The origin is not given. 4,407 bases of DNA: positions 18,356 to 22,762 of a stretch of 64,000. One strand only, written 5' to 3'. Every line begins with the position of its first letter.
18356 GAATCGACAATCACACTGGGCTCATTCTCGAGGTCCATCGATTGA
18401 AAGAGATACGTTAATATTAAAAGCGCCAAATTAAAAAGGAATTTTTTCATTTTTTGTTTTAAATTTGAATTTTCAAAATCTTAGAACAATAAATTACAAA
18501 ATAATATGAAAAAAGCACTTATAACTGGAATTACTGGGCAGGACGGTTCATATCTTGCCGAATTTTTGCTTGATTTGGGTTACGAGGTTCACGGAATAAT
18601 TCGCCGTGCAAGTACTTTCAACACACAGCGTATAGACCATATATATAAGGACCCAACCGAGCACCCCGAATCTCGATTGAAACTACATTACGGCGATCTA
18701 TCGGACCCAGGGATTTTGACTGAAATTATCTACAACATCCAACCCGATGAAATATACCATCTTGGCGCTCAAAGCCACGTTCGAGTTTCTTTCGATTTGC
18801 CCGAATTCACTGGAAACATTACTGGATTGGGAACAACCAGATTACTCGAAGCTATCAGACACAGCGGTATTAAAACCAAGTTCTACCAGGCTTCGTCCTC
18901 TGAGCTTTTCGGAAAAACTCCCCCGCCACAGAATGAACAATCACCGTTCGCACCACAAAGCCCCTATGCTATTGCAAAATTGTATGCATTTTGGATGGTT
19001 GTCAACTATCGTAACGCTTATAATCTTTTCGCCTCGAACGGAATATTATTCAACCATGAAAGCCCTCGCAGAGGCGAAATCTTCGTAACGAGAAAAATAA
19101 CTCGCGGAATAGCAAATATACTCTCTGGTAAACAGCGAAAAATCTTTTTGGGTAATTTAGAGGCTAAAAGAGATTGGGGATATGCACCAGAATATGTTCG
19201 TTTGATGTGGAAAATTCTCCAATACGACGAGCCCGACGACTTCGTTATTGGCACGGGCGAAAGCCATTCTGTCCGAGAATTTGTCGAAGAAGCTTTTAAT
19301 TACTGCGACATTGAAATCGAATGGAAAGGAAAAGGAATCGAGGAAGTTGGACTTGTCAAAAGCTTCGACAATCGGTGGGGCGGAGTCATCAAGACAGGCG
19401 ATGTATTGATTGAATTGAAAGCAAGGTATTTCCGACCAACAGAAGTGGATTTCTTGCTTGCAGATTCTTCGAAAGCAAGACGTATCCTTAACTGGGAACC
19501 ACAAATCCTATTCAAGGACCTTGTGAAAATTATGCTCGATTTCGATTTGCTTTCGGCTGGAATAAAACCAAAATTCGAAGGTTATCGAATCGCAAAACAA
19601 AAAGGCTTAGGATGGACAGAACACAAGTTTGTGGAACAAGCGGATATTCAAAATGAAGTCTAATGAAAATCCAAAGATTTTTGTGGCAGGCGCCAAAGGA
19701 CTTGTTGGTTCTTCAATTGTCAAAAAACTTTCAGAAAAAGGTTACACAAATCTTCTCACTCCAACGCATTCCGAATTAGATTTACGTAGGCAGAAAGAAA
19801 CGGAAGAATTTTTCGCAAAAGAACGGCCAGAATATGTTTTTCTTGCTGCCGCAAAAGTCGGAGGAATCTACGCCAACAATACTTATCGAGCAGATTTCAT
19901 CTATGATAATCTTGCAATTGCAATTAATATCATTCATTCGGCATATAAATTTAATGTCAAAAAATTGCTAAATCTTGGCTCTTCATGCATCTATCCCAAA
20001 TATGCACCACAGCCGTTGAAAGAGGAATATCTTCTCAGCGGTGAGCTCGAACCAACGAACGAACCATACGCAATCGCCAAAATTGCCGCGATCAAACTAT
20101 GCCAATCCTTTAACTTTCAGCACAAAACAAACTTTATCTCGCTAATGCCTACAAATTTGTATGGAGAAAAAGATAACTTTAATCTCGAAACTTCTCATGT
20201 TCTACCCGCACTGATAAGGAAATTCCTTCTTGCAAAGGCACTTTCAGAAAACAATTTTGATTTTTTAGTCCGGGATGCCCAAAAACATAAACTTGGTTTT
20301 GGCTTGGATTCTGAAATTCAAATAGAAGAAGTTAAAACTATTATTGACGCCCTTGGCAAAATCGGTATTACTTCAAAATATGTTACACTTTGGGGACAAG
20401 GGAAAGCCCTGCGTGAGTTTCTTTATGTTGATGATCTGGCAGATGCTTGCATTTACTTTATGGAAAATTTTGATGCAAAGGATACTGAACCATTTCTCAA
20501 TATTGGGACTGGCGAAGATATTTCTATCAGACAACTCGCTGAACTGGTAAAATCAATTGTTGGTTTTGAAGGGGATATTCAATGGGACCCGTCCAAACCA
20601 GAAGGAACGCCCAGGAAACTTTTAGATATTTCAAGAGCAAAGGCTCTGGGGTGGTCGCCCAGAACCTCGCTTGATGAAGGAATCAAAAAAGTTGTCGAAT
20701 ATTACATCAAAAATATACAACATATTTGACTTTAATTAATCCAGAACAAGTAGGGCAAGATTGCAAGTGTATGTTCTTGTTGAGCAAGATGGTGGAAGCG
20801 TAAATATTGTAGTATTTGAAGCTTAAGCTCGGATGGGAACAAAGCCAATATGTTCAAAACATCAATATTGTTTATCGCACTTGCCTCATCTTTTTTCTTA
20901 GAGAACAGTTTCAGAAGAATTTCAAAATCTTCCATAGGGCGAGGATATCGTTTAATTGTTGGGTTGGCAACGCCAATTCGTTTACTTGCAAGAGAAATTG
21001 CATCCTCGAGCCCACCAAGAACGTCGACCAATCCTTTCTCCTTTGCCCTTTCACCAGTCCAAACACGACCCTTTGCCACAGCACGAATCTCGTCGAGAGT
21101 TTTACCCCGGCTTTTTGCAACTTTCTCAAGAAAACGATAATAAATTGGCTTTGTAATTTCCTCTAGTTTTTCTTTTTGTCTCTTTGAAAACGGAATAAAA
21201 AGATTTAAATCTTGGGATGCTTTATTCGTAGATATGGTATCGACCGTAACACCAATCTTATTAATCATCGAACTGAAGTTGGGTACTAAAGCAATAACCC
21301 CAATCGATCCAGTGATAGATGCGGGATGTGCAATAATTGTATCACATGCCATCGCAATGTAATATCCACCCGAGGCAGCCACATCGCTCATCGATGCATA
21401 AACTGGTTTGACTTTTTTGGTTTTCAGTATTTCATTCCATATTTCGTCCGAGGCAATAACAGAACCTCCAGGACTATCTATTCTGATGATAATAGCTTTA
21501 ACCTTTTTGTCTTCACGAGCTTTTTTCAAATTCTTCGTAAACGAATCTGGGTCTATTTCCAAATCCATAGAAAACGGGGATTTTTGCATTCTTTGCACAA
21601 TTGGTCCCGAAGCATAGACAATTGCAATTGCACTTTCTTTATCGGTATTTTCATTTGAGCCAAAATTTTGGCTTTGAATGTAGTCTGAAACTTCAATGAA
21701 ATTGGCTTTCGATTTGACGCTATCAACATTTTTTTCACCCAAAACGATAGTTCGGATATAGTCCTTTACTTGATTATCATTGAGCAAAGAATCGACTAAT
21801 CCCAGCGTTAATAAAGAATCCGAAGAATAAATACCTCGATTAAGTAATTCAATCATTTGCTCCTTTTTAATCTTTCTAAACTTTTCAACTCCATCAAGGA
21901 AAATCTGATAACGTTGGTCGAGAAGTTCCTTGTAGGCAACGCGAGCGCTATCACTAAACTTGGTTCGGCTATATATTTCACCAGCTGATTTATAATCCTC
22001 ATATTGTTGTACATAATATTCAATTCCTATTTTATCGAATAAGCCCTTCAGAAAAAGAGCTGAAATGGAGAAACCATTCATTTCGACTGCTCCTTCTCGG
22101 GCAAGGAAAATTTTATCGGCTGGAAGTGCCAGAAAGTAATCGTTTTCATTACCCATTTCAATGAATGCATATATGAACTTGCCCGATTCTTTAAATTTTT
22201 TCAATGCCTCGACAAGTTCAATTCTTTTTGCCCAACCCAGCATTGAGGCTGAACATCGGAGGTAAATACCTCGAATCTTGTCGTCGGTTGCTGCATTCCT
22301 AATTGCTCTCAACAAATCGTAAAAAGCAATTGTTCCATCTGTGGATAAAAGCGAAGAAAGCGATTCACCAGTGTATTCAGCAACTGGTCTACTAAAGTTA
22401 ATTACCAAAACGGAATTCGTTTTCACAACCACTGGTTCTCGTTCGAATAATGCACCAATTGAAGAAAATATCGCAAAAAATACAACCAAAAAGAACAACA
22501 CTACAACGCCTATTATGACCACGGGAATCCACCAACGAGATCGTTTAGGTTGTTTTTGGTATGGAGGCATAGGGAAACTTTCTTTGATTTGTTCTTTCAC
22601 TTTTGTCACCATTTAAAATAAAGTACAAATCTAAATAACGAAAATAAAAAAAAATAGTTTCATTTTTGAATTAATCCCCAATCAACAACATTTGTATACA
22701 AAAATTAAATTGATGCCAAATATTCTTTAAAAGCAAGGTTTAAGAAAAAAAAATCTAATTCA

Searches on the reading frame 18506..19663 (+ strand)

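Call 84: search_protein_families(library=pfam, proteins=[window:18506-19663:+], max_evalue=0.00001)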
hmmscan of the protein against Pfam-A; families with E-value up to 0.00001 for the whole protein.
window:18506-19663:+ (385 aa): 2 families
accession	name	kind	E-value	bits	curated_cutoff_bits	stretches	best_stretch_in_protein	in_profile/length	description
PF16363.11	GDP_Man_Dehyd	-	8.2e-140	466.4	27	1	5-343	1-332/332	GDP-mannose 4,6 dehydratase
PF01370.27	Epimerase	-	3.8e-69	233.2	20.9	1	4-249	1-240/240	NAD dependent epimerase/dehydratase family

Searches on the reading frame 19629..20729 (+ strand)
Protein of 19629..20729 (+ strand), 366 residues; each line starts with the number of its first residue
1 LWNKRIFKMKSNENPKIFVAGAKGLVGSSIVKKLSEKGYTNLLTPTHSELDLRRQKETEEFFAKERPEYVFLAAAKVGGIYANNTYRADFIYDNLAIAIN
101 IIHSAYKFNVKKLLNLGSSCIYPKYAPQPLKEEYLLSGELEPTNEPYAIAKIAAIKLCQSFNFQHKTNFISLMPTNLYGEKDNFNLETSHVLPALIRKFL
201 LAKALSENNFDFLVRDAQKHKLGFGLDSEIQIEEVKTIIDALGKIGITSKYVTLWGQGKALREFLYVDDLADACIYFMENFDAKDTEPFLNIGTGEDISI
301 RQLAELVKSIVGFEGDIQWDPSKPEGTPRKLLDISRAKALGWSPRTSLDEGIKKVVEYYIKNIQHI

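Call 84: search_protein_families(library=pfam, proteins=[window:19629-20729:+], max_evalue=0.00001)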
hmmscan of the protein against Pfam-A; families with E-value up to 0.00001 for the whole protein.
window:19629-20729:+ (366 aa): 2 families
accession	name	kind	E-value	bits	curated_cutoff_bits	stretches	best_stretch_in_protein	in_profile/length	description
PF01370.27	Epimerase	-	1.9e-58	198.2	20.9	2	17-204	1-198/240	NAD dependent epimerase/dehydratase family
PF16363.11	GDP_Man_Dehyd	-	2e-15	57.5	27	1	235-354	194-331/332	GDP-mannose 4,6 dehydratase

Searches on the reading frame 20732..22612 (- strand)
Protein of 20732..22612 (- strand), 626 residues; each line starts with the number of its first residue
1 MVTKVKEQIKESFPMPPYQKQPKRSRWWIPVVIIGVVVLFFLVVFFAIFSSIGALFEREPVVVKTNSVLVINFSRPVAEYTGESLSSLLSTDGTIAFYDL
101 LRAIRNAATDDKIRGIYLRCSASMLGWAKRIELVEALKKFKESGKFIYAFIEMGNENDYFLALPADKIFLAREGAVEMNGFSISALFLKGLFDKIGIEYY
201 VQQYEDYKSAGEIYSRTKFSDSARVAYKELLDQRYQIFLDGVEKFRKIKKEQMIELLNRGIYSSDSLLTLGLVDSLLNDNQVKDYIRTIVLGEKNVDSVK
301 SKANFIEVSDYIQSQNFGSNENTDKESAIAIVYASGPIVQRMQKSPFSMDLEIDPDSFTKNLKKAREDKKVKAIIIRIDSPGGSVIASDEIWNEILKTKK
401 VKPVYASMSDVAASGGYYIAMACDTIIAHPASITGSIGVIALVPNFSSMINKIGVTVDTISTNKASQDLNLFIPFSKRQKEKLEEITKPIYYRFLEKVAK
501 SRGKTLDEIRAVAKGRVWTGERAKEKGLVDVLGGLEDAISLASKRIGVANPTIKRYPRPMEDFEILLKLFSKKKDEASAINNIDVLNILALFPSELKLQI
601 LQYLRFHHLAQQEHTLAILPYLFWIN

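Call 15: search_protein_families(library=pfam, proteins=[window:20732-22612:-], max_evalue=0.00001)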
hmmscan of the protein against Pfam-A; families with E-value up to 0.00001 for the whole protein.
window:20732-22612:- (626 aa): 3 families
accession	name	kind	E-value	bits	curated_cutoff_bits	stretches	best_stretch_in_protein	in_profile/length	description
PF01343.23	Peptidase_S49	-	5.2e-68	228.3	24.9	2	398-547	3-152/154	Peptidase family S49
PF25145.1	NfeD1b_N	-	1.4e-10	41.5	40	1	360-441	21-99/189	NfeD1b, N-terminal domain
PF01972.22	SDH_protease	-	2.4e-07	30.5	31.3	0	361-438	81-156/286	ClpP-like SDH-type serine proteinase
